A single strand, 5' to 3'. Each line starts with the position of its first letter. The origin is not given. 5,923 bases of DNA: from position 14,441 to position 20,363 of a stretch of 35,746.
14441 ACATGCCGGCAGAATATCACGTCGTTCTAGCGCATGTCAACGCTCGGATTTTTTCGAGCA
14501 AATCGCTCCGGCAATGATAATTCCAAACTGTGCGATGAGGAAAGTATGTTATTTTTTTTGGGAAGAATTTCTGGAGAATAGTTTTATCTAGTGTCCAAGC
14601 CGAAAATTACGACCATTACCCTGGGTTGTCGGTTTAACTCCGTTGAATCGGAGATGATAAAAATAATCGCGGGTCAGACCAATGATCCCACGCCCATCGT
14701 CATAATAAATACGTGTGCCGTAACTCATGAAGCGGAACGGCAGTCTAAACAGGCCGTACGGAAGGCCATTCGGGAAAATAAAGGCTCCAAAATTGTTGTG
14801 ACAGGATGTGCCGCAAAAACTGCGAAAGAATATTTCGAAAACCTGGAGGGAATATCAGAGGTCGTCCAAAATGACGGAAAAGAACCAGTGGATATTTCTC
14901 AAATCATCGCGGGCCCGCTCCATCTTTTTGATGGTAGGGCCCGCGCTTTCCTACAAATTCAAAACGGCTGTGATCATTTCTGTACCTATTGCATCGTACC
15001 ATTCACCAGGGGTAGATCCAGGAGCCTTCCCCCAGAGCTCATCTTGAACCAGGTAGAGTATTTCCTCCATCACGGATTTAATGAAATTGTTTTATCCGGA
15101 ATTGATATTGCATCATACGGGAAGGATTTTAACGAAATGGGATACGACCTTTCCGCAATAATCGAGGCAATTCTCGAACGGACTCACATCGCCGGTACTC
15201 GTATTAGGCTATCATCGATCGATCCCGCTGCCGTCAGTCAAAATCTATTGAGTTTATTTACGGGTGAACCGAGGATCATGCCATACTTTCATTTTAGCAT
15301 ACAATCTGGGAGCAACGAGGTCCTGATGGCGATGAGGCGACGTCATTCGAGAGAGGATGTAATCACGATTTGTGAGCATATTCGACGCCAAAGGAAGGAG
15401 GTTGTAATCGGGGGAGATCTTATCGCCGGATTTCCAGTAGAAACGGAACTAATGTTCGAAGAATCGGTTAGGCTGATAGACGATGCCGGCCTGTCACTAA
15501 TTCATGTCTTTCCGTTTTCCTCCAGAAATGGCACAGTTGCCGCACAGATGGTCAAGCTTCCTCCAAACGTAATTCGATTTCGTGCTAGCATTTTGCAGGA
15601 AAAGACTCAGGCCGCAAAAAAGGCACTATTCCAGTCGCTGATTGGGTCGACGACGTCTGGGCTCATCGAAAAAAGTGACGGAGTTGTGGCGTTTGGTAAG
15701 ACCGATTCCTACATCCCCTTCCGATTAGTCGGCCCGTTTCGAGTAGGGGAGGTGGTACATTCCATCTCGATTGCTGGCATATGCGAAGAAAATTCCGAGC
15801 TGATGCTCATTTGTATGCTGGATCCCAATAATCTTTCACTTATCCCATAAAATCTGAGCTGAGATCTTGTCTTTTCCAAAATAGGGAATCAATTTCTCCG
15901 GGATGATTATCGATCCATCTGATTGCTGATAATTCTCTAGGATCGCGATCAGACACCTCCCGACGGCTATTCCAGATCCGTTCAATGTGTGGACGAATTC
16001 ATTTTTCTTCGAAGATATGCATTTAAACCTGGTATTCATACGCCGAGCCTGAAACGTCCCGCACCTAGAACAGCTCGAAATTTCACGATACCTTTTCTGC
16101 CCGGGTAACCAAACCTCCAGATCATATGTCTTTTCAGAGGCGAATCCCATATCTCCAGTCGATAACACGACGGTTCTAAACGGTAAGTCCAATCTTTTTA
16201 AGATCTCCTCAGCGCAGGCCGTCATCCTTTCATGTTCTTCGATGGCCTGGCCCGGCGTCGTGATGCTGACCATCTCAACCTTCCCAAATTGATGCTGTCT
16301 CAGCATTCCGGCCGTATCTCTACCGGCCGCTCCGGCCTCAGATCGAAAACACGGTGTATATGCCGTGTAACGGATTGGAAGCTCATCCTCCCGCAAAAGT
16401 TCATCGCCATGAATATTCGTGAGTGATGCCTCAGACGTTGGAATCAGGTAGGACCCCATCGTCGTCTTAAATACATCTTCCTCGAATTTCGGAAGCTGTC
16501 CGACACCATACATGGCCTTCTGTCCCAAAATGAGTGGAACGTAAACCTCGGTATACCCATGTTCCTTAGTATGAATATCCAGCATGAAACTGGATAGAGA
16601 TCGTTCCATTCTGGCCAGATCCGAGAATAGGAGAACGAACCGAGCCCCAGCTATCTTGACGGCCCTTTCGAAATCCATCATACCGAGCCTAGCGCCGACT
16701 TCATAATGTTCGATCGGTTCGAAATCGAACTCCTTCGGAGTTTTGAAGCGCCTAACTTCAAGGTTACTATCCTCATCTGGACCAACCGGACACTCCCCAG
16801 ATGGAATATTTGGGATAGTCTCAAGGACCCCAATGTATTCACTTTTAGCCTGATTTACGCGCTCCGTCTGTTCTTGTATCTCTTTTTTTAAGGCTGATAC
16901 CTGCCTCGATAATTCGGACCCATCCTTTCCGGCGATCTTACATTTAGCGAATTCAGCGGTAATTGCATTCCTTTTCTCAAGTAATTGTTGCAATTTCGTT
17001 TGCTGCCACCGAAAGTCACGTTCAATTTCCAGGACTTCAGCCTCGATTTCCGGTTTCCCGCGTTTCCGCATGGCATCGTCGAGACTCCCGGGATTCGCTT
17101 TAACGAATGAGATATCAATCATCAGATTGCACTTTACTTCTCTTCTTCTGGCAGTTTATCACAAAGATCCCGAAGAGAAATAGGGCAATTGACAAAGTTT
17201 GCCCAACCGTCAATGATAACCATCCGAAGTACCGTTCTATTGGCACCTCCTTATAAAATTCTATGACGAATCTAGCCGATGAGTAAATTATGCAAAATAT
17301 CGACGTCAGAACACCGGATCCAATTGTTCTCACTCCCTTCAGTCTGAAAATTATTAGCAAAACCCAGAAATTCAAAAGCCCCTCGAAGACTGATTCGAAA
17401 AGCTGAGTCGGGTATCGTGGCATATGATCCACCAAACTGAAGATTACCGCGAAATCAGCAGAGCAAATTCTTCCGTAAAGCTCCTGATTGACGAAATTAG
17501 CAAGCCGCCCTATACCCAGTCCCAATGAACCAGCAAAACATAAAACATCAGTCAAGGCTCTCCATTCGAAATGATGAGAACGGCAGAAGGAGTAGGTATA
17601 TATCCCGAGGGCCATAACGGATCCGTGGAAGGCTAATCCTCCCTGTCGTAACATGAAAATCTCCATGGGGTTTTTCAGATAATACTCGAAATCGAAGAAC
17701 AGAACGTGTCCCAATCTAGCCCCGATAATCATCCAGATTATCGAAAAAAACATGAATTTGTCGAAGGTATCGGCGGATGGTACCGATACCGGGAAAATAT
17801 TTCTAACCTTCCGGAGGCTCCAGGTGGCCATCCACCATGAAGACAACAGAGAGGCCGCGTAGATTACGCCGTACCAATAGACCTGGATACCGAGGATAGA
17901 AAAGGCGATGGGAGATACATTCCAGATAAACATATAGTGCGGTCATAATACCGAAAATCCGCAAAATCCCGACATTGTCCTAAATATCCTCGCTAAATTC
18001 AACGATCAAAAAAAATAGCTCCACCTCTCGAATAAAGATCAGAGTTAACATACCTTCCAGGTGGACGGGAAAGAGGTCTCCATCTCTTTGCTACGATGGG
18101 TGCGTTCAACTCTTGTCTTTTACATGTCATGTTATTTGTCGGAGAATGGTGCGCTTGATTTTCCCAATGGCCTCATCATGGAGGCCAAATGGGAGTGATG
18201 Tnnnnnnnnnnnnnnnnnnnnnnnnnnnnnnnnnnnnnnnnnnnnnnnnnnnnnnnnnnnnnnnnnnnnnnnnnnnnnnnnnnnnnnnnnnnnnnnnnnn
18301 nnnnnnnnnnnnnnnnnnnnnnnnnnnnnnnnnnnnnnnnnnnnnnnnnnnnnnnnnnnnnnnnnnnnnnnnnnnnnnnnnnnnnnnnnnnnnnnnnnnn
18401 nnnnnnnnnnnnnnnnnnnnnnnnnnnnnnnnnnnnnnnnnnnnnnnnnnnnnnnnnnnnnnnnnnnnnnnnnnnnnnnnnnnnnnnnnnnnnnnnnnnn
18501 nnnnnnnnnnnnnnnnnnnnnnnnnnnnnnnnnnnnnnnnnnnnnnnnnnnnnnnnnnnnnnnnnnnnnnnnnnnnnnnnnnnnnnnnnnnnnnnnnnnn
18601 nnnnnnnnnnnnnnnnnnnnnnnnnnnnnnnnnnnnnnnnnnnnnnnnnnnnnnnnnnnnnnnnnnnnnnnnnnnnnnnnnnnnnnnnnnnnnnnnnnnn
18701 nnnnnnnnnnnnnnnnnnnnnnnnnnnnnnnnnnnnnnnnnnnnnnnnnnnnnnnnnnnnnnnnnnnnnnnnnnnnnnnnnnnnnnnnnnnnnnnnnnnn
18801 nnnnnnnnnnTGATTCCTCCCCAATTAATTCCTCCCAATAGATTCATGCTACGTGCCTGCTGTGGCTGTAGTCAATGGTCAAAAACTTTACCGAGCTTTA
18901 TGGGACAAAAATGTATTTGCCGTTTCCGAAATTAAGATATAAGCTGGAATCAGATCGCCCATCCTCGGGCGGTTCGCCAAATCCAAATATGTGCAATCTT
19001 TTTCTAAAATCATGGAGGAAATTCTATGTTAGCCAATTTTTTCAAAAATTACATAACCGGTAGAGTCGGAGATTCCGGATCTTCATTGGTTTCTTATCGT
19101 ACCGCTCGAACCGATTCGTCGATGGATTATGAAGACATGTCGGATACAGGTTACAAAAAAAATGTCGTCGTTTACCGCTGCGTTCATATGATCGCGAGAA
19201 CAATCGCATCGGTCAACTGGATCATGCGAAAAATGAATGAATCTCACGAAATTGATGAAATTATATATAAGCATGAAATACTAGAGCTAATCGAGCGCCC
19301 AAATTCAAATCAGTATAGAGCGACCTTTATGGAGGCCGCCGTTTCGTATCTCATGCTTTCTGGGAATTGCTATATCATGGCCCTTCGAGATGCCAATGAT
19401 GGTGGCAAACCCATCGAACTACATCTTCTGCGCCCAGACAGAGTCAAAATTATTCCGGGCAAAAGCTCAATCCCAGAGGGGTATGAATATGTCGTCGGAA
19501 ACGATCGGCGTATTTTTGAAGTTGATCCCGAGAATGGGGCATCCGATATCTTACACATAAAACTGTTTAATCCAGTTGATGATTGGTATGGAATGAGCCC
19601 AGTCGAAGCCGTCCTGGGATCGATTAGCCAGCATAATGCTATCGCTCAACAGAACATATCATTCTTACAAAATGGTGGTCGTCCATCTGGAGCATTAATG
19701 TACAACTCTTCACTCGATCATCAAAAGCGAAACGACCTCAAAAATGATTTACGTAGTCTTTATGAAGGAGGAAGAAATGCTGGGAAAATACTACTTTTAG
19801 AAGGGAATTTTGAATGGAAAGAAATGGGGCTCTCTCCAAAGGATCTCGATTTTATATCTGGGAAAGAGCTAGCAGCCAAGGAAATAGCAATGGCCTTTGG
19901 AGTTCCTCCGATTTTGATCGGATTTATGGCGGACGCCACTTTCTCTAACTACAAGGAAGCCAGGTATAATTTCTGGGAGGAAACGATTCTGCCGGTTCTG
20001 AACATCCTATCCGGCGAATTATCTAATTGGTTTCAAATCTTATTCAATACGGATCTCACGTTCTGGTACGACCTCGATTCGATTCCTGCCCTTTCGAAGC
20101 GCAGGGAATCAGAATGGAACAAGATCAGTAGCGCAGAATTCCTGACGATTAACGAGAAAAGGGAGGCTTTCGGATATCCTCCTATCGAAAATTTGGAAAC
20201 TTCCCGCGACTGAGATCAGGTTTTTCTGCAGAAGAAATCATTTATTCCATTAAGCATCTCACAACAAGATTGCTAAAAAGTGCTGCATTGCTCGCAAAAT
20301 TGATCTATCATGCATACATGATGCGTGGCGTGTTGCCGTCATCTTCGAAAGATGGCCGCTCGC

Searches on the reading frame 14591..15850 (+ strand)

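Call 13: search_protein_families(library=pfam, proteins=[window:14591-15850:+], max_evalue=0.01)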
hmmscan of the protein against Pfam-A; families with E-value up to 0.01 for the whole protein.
window:14591-15850:+ (419 aa): 2 families
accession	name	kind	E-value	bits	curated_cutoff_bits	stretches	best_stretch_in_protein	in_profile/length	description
PF04055.27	Radical_SAM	-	1.4e-22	81.1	29.5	1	122-296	2-166/166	Radical SAM superfamily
PF00919.26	UPF0004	-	2e-14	53.8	27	1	5-87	1-91/98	Uncharacterized protein family UPF0004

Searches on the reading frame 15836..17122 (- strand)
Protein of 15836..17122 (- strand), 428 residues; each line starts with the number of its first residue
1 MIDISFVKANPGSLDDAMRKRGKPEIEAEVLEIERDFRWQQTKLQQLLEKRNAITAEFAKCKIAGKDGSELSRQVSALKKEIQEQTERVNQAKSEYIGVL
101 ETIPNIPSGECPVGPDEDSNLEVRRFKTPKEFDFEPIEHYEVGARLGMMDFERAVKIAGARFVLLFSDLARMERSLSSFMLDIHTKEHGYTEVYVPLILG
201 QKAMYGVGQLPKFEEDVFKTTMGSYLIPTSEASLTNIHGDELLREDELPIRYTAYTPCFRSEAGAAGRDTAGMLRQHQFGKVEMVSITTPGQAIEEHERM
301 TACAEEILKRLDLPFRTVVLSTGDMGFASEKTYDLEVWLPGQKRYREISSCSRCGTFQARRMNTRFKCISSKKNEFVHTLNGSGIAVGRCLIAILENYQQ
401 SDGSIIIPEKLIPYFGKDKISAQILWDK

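Call 15: search_protein_families(library=pfam, proteins=[window:15836-17122:-], max_evalue=0.01)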
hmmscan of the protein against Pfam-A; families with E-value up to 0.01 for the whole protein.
window:15836-17122:- (428 aa): 2 families
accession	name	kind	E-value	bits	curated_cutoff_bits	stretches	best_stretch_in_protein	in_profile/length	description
PF00587.30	tRNA-synt_2b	-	4.5e-42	144.6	29.3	1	225-398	12-179/179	tRNA synthetase class II core domain (G, H, P, S and T)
PF02403.27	Seryl_tRNA_N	-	3.8e-18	66.1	28.2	1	1-107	1-108/108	Seryl-tRNA synthetase N-terminal domain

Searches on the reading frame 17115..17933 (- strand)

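Call 15: search_protein_families(library=pfam, proteins=[window:17115-17933:-], max_evalue=0.01)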
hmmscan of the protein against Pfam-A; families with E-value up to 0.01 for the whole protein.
window:17115-17933:- (272 aa): 2 families
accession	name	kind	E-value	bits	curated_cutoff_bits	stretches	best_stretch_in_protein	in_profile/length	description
PF01790.23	LGT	-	3.1e-59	200.7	24.9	1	8-259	1-238/240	Prolipoprotein diacylglyceryl transferase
PF11677.13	DUF3273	-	0.0023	17.8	25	1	206-260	155-209/265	Protein of unknown function (DUF3273)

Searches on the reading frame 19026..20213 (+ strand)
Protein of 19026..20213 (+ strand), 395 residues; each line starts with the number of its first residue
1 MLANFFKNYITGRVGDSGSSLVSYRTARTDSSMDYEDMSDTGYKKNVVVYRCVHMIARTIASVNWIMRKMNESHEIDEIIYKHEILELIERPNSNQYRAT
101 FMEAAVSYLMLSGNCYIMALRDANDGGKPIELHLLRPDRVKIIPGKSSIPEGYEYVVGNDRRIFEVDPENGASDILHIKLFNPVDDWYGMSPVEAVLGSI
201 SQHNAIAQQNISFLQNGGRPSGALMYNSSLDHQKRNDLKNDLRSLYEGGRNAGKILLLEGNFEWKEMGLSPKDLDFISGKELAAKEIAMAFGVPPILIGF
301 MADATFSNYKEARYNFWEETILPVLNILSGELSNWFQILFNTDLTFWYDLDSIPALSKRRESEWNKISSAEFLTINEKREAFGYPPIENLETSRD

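Call 12: search_protein_families(library=pfam, proteins=[window:19026-20213:+], max_evalue=0.01)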
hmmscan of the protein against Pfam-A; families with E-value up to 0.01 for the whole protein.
window:19026-20213:+ (395 aa): 2 families
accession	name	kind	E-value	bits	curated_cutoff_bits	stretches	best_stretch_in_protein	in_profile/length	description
PF04860.17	Phage_portal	-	8.7e-80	268.7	39.1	1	48-382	2-320/321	Phage portal protein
PF25532.1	CH_CAMSAP2_N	-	0.0034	17.9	27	1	57-123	15-73/135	CAMSAP2-like, calponin-homology domain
